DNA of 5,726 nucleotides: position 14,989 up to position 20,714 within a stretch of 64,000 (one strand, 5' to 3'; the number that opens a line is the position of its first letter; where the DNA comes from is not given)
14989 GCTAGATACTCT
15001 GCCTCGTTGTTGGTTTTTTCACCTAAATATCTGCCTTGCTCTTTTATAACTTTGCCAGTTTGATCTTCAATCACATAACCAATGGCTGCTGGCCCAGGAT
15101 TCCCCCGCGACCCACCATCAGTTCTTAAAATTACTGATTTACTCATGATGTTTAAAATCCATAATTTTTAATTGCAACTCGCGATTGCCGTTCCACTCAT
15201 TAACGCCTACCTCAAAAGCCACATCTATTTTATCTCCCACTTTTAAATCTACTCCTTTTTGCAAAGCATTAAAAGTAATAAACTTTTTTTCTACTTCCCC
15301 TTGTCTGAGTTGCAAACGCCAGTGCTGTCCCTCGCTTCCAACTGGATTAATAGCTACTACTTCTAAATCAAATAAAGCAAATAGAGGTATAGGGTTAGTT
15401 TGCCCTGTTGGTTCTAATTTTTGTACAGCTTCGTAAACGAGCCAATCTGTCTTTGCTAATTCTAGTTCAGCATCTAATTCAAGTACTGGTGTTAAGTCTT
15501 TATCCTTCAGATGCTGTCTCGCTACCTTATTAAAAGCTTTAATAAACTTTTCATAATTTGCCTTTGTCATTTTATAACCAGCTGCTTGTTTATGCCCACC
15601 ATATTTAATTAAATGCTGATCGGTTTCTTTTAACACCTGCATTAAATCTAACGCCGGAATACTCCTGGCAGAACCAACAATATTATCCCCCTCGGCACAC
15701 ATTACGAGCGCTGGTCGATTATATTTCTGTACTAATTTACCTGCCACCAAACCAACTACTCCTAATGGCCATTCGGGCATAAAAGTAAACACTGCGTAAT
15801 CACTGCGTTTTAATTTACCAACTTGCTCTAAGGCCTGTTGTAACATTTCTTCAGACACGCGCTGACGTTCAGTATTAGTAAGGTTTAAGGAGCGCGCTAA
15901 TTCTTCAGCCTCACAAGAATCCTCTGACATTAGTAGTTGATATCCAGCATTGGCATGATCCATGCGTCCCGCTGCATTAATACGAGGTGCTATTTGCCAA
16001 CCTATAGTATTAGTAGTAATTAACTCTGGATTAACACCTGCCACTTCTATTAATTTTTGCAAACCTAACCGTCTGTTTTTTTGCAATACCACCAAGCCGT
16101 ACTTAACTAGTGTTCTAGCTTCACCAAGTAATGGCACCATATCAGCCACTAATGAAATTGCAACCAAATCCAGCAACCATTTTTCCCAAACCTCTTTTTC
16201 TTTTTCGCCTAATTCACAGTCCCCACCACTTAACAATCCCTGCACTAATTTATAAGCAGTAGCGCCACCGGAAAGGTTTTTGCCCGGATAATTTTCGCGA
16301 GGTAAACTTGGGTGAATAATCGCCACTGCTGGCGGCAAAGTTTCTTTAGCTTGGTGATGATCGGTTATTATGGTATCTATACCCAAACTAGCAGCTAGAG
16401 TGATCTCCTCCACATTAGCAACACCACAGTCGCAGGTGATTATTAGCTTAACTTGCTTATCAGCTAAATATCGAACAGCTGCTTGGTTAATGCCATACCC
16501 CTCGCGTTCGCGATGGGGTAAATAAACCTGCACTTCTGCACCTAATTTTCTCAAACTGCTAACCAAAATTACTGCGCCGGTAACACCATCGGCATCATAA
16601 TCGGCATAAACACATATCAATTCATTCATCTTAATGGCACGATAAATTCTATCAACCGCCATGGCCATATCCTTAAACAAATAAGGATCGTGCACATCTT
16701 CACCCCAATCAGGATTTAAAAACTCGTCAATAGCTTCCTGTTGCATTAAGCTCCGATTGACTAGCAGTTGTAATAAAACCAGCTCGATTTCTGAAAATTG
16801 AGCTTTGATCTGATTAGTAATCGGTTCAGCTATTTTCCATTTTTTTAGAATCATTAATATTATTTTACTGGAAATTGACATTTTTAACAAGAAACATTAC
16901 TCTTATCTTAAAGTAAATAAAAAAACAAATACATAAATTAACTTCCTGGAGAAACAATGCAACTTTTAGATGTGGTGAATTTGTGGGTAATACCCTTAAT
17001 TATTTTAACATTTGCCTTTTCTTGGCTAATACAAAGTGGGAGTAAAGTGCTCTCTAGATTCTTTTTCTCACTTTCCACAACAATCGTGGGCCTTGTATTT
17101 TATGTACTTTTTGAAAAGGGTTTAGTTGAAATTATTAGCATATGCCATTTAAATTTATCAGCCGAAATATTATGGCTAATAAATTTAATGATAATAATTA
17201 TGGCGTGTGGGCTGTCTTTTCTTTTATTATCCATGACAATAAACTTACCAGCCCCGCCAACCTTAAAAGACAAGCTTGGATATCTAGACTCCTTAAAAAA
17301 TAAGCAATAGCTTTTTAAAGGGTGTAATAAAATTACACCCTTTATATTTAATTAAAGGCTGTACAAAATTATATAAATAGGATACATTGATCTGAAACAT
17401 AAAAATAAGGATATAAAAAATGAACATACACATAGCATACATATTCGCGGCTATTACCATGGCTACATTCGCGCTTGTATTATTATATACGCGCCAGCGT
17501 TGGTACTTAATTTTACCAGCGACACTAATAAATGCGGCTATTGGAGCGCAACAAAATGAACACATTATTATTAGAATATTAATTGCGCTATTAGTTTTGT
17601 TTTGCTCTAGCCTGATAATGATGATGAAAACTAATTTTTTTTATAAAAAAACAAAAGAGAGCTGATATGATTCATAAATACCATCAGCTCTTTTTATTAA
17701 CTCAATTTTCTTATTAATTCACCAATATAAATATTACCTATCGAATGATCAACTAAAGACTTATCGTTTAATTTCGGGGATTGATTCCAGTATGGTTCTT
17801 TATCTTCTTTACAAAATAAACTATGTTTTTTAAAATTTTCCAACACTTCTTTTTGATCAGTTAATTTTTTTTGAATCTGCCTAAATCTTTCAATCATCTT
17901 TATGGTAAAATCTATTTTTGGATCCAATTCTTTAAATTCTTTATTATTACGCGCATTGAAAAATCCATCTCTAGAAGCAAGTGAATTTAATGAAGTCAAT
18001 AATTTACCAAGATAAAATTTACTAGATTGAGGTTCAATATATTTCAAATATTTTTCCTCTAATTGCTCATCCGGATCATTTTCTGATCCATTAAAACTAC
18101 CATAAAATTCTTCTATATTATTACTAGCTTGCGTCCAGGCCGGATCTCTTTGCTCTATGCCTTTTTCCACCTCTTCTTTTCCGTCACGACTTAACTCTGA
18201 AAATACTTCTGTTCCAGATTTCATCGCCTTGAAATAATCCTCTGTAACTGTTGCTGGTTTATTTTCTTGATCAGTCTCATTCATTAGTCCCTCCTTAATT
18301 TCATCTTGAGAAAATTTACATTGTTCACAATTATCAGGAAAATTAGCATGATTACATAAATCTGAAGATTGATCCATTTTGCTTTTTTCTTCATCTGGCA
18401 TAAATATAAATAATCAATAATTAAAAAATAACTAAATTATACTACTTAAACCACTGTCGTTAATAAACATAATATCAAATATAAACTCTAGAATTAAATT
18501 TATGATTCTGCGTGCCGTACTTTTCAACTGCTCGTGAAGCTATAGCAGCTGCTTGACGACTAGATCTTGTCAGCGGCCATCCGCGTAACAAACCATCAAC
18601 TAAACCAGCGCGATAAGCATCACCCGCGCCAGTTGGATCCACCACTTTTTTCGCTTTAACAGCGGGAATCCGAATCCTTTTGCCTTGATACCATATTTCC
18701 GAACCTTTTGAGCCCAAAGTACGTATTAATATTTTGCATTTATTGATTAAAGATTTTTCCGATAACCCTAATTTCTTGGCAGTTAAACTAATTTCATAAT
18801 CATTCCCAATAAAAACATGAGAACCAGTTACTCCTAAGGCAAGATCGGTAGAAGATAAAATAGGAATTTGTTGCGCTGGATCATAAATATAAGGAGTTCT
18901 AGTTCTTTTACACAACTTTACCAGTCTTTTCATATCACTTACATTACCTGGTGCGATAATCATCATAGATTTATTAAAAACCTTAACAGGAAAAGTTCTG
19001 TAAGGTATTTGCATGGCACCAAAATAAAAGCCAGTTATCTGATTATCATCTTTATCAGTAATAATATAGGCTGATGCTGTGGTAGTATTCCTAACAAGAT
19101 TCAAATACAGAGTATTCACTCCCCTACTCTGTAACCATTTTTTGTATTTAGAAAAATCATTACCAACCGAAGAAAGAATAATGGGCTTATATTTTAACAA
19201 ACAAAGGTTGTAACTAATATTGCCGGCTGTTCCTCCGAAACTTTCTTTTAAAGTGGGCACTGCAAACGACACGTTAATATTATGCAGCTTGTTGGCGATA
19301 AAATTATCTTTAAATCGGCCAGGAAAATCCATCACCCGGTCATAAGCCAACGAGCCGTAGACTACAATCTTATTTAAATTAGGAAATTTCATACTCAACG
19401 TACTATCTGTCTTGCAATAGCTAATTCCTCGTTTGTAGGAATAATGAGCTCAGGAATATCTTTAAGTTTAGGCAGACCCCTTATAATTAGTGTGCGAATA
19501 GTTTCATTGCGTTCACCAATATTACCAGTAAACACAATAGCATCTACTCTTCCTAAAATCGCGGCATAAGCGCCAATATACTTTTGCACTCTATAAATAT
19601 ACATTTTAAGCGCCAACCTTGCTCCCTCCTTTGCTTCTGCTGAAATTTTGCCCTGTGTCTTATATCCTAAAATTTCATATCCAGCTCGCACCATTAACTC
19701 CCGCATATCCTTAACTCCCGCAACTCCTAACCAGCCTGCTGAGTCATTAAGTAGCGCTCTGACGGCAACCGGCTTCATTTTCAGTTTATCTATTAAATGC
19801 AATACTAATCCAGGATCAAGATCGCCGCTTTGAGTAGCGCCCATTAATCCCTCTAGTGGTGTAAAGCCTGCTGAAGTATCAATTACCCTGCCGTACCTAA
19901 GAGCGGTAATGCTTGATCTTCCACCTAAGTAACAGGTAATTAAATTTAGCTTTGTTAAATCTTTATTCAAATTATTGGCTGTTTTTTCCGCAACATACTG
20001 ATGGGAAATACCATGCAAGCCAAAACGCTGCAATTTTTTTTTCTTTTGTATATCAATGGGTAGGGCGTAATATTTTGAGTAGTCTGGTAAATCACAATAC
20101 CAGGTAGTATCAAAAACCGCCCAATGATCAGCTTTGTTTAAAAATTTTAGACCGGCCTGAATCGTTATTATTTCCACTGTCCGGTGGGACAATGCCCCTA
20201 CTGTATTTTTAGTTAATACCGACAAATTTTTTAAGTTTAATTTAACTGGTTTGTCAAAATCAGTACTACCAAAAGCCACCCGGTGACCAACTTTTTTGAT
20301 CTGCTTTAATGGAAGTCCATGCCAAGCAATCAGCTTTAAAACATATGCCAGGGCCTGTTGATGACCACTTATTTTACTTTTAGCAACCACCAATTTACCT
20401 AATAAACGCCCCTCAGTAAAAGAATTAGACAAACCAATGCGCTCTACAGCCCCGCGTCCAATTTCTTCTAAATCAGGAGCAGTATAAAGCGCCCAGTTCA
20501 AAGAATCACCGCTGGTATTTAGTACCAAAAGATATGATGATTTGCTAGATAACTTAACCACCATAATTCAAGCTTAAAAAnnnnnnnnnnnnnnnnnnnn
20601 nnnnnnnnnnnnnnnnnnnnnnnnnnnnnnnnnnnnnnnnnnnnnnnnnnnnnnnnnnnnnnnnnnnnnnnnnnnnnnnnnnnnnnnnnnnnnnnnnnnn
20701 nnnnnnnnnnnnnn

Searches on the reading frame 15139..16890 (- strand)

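Call 46: search_protein_families(library=pfam, proteins=[window:15139-16890:-], max_evalue=0.00001)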
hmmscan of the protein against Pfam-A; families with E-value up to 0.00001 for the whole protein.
window:15139-16890:- (583 aa): 3 families
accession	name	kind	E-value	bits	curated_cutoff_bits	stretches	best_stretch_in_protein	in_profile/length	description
PF17768.7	RecJ_OB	-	2.8e-24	85.7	27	1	472-578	1-107/107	RecJ OB domain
PF01368.27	DHH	-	6.6e-23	81.8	28.1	1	92-245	2-123/125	DHH family, N-terminal domain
PF02272.25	DHHA1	-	8e-12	46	25.9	1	368-457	6-100/102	DHHA1 domain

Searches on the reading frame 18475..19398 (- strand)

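Call 47: search_protein_families(library=pfam, proteins=[window:18475-19398:-], max_evalue=0.00001)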
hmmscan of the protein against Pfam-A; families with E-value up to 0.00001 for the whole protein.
window:18475-19398:- (307 aa): 1 family
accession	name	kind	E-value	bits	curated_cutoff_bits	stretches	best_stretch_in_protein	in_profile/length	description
PF00294.29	PfkB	-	1.8e-36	126.4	25.8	1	10-298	3-297/302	pfkB family carbohydrate kinase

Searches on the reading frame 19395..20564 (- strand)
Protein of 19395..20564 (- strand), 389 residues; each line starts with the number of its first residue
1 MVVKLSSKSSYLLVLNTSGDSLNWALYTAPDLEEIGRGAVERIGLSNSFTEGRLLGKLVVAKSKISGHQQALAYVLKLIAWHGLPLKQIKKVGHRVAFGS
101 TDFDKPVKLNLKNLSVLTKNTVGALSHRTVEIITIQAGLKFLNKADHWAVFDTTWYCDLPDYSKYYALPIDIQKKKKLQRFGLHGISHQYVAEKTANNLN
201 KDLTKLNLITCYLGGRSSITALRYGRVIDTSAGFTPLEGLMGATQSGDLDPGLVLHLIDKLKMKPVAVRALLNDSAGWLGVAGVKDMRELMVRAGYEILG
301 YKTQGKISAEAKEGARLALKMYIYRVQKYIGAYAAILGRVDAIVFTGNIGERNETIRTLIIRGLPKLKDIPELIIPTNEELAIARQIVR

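Call 47: search_protein_families(library=pfam, proteins=[window:19395-20564:-], max_evalue=0.00001)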
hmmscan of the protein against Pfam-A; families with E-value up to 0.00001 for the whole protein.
window:19395-20564:- (389 aa): 1 family
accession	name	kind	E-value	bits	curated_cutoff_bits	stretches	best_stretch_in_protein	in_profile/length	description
PF00871.23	Acetate_kinase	-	7.5e-79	265.6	22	1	12-364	2-347/392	Acetokinase family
